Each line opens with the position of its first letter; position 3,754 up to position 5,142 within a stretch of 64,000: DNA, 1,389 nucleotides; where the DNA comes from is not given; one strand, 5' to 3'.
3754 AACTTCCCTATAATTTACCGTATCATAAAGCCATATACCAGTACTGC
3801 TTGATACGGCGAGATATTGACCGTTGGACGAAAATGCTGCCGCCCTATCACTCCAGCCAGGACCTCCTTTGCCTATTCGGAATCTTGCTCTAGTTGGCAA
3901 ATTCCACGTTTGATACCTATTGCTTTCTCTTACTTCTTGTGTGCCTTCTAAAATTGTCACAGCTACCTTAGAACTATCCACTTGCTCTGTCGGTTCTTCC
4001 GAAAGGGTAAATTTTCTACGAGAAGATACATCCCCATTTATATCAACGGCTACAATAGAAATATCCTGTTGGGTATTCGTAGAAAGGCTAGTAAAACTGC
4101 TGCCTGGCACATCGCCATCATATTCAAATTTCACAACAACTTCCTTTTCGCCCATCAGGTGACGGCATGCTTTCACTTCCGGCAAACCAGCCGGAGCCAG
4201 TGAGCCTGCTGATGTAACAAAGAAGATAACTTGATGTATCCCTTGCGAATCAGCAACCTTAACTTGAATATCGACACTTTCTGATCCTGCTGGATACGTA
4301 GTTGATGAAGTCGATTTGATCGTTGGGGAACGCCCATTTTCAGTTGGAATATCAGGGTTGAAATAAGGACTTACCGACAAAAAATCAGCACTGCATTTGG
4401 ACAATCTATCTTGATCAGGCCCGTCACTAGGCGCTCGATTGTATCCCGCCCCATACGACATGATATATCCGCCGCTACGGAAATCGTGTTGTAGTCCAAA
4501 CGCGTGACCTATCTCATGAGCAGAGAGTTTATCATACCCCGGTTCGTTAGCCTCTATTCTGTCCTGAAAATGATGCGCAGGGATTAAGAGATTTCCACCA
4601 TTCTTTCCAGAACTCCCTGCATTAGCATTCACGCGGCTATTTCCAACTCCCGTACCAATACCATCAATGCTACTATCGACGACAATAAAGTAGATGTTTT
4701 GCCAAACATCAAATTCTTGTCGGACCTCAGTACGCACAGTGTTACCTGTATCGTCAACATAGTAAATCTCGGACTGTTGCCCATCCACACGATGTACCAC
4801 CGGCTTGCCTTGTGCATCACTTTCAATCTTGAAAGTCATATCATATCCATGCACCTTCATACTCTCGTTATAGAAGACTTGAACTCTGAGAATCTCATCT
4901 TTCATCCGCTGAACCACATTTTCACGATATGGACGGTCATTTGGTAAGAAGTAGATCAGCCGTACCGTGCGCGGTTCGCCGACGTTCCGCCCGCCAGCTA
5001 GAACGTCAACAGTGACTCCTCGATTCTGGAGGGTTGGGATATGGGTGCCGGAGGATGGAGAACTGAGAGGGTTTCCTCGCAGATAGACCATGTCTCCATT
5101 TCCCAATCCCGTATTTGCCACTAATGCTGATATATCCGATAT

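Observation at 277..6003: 1.9k-aa mosaic T9SS cargo protein combining LRR, metzincin-like protease, WD40 propeller and Big domains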

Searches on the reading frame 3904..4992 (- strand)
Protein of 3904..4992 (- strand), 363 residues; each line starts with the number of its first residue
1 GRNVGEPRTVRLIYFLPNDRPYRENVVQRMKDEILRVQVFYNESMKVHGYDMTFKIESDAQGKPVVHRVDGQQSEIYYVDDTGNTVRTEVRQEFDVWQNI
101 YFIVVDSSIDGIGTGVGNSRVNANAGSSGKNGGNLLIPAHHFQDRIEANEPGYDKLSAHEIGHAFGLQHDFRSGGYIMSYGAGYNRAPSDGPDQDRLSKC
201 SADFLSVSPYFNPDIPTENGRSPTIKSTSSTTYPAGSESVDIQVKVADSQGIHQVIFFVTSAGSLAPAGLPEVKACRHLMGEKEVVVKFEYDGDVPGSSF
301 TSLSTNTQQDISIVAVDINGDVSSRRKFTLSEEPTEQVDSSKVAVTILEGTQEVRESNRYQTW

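Call 6: search_protein_families(library=pfam, proteins=[window:3904-4992:-], max_evalue=1)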
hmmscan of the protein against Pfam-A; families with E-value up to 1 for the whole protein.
seq(363 aa): 7 families
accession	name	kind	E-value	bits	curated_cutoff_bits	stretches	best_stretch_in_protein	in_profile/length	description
PF13688.12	Reprolysin_5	-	4.8e-06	27.4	27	1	26-175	25-163/196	Metallo-peptidase family M12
PF13583.11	Reprolysin_4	-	4.4e-05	23.7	22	1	152-180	135-162/203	Metallo-peptidase family M12B Reprolysin-like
PF13574.12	Reprolysin_2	-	0.0023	18.2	27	1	157-185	129-147/195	Metallo-peptidase family M12B Reprolysin-like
PF16313.11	DUF4953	-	0.0023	17.6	24.2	1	156-173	16-33/316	Met-zincin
PF00413.30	Peptidase_M10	-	0.0033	17.7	24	1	151-173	106-128/159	Matrixin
PF13582.12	Reprolysin_3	-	0.0037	18.2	22.4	1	141-170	107-123/123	Metallo-peptidase family M12B Reprolysin-like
PF12044.14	Metallopep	-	0.019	14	27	0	159-171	320-332/427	Putative peptidase family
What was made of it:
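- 4348..4992 (-): Metzincin catalytic domain of OgpA/AMUC_1438 type, aa 338-552. Reprolysin_5 27.4 bits and Reprolysin_4 23.7 bits (call 6).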

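Call 17: find_related_loci(query=window:3904-4992:-, collection=genome_contigs, flank=8000)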
Query seq(363 aa) (363 aa) in genome_contigs; peptide patterns used: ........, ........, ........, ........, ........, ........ (x = any residue, [..] = any of these).
116 stretches matched a pattern; 39 encode a relative of the query (tblastn E <= 1e-3); 39 distinct loci.
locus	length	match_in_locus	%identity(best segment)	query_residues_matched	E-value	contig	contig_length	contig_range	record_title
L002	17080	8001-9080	83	4-363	0e+0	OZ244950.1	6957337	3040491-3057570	MAG: Candidatus Poribacteria bacterium isolate 1741874c-865a-47cd-958f-7fa2b3d0eca7 genome assembly, chromosome: 1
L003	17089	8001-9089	78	3-363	0e+0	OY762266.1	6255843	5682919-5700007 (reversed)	MAG: Candidatus Poribacteria bacterium isolate f15cbddf-0c87-47e8-aab1-4ca568006f86 genome assembly, chromosome: 1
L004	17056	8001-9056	78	3-363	0e+0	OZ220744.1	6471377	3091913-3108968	MAG: Candidatus Poribacteria bacterium isolate 67f587a8-c379-43ee-8694-439c00dbce40 genome assembly, chromosome: 1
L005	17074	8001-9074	70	3-362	3e-170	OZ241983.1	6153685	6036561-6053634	MAG: Candidatus Poribacteria bacterium isolate 364a25e6-8d4f-453a-8db8-f2b726c437a0 genome assembly, chromosome: 1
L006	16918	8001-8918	50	3-332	6e-101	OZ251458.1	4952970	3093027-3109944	MAG: Candidatus Latescibacterota bacterium isolate 0d485872-e18d-4011-b7de-a34ce824adf8 genome assembly, chromosome: 1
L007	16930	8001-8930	50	3-332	2e-99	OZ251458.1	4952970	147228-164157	MAG: Candidatus Latescibacterota bacterium isolate 0d485872-e18d-4011-b7de-a34ce824adf8 genome assembly, chromosome: 1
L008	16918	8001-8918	49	3-342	3e-96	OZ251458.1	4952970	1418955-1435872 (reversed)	MAG: Candidatus Latescibacterota bacterium isolate 0d485872-e18d-4011-b7de-a34ce824adf8 genome assembly, chromosome: 1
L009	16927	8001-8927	51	3-332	2e-95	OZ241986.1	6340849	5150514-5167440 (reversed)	MAG: Candidatus Latescibacterota bacterium isolate 0d522d25-140f-41b3-910f-d932058e053c genome assembly, chromosome: 1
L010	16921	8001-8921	50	3-333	1e-94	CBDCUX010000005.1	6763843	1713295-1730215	MAG: Candidatus Poribacteria bacterium isolate e6ba5316-27cc-4a72-bad8-a94c688688a0 genome assembly, contig: contig_5, w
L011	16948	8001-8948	48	3-333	3e-94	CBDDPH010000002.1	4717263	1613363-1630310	MAG: Candidatus Latescibacterota bacterium isolate fcaf43fe-a799-4ace-af36-b323ac78cc8e genome assembly, contig: contig_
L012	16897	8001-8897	49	3-326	5e-93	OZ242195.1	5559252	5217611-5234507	MAG: Candidatus Latescibacterota bacterium isolate a57e98d2-c2a9-4833-8eaa-f85fbefd33d8 genome assembly, chromosome: 1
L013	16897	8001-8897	48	3-323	2e-92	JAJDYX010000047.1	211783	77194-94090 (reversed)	MAG: Candidatus Latescibacterota bacterium isolate jk18x34bins.57 k141_24368, whole genome shotgun sequence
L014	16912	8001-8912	50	3-330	1e-92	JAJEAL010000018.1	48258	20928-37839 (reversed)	MAG: Candidatus Poribacteria bacterium isolate jk18x7bins.5 k141_1847043, whole genome shotgun sequence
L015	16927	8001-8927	48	3-337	2e-92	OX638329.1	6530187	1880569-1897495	MAG: uncultured Latescibacteria bacterium isolate 03e23b1f-02ed-4bf0-8d8f-a367d3d93791 genome assembly, chromosome: 1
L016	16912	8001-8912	48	3-338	8e-92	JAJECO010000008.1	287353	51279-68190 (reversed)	MAG: Candidatus Poribacteria bacterium isolate jk18xAbins.25 k141_959282, whole genome shotgun sequence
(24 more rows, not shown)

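Call 29: predict_structure(alignment_id=A1)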
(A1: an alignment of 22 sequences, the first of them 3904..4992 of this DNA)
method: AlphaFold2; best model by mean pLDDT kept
length: 363 residues; sequences in the alignment: 22
mean_pLDDT: 82.8   pTM: 0.82
mean pLDDT of the five models: 82.8, 81.5, 81.3, 80.5, 80.0
residues with pLDDT >= 90: 189; 70-90: 117; 50-70: 17; < 50: 40
segments of 3 or more residues with pLDDT < 50: 181-185, 187-192, 337-363
pLDDT, mean of each block of 10 residues (from residue 1): 81 96 95 95 96 96 96 89 92 90 90 80 82 92 85 86 92 76 46 73 96 91 92 90 96 95 62 92 96 77 81 95 89 62 32 27 26
secondary structure, 60 per line:
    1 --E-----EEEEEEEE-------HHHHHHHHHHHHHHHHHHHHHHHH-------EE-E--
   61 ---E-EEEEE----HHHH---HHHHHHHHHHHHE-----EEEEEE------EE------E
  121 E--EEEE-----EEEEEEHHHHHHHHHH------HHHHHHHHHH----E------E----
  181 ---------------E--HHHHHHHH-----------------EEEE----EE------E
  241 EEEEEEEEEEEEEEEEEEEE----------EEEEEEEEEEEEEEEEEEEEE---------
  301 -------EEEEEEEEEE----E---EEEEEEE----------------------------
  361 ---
elements in order: E9-16 H24-47 E66-70 H75-78 H82-93 E100-105 E124-127 E133-138 H139-148 H155-164 H199-206 E224-227 E240-260 E271-291 E308-317 E326-332
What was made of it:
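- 4348..4992 (-): AlphaFold2 (AF2) model, pLDDT 82.8 (call 29).
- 3988..4335 (-): Beta-sandwich domain packed against the catalytic domain, aa 557-672, as in OgpA. Secondary structure of the model (call 29).
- AF2 model of aa 338-700: pLDDT 82.8, pTM 0.82 (call 29).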

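Call 36: search_solved_structures(query=A1, max_evalue=1, show_alignments=2)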
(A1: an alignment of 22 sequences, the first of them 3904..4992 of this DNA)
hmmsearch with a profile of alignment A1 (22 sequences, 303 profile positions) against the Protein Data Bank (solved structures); distinct sequences matched with E-value up to 1: 169 (the best 60 are shown).
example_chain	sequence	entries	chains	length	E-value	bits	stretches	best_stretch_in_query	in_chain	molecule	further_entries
8dek_B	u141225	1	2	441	5.3e-13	52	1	5-155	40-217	NPCBM/NEW2 domain-containing protein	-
8df2_A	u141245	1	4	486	8.1e-13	51.4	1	5-155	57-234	NPCBM/NEW2 domain-containing protein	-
6z2o_A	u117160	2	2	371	1.1e-10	44.4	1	5-167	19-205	O-glycan protease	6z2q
6z2d_A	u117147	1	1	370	1.2e-10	44.3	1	5-167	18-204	O-glycan protease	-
6z2p_A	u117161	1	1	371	3.7e-08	36.1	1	5-94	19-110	O-glycan protease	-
1kug_A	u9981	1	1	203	0.00068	22.1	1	131-182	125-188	metalloproteinase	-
1kuf_A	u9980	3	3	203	0.00071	22.1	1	131-182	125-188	metalloproteinase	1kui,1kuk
1bkc_E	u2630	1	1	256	0.0035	19.8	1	113-157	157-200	TUMOR NECROSIS FACTOR-ALPHA-CONVERTING ENZYME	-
2ddf_A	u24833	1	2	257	0.005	19.3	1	113-156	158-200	ADAM 17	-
2fv9_A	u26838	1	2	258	0.005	19.3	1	113-156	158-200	ADAM 17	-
2fv5_A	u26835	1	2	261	0.005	19.3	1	113-156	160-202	ADAM 17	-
1bkc_I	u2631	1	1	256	0.0051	19.2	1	113-156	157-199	TUMOR NECROSIS FACTOR-ALPHA-CONVERTING ENZYME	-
1bkc_A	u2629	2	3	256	0.0051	19.2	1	113-156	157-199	TUMOR NECROSIS FACTOR-ALPHA-CONVERTING ENZYME | ADAM 17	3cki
3b92_A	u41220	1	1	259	0.0052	19.2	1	113-156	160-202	ADAM 17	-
2oi0_A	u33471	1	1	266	0.0052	19.2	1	113-156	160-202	TNF- a Converting Enzyme (TACE)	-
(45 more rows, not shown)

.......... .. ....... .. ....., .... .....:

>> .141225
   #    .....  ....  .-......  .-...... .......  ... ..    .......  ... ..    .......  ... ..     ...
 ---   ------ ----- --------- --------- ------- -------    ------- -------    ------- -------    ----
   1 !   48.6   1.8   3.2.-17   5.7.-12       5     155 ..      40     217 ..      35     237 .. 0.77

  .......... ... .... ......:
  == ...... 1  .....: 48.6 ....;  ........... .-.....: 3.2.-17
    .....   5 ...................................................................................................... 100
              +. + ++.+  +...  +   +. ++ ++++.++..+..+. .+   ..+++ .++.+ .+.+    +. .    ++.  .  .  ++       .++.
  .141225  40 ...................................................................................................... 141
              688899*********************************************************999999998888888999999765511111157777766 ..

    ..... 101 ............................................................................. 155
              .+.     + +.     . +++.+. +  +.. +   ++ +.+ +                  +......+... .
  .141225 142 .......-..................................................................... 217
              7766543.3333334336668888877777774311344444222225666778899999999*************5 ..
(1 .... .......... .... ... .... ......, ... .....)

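Call 47: search_solved_structures(query=A1, max_evalue=0.000001, show_alignments=4)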
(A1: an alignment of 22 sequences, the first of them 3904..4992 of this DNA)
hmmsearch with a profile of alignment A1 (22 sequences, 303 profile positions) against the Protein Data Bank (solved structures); distinct sequences matched with E-value up to 0.000001: 5.
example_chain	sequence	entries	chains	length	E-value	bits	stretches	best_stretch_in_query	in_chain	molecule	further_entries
8dek_B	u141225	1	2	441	5.3e-13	52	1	5-155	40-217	NPCBM/NEW2 domain-containing protein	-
8df2_A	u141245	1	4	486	8.1e-13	51.4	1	5-155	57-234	NPCBM/NEW2 domain-containing protein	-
6z2o_A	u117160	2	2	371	1.1e-10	44.4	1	5-167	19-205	O-glycan protease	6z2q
6z2d_A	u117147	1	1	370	1.2e-10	44.3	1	5-167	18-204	O-glycan protease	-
6z2p_A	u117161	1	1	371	3.7e-08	36.1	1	5-94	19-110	O-glycan protease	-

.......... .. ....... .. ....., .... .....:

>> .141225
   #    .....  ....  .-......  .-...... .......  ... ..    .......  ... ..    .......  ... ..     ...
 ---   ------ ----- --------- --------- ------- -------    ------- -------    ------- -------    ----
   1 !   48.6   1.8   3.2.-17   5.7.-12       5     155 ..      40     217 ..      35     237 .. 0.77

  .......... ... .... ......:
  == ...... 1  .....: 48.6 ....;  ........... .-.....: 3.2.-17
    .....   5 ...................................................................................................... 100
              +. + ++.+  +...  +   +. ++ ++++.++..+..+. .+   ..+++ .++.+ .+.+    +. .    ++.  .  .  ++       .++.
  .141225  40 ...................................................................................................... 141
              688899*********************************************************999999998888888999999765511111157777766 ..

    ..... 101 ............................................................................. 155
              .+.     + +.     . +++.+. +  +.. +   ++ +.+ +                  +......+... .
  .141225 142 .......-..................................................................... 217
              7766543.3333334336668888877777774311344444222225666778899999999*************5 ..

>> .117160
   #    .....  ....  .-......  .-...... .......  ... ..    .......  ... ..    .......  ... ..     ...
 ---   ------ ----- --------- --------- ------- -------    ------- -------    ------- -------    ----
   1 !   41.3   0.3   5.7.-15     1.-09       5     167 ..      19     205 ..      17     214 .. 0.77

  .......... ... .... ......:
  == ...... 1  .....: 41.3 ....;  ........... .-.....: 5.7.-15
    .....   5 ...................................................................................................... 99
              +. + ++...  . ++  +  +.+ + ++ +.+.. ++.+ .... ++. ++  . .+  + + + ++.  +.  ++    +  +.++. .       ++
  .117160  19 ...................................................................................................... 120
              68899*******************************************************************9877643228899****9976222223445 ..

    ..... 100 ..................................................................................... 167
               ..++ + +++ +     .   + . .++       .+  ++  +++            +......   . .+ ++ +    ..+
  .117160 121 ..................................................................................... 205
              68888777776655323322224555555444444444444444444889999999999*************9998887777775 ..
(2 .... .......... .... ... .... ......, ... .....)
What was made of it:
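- Sequence profile against PDB: AMUC_1438 5e-13, OgpA 1e-10, best other metzincin 7e-4 (calls 36, 47).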
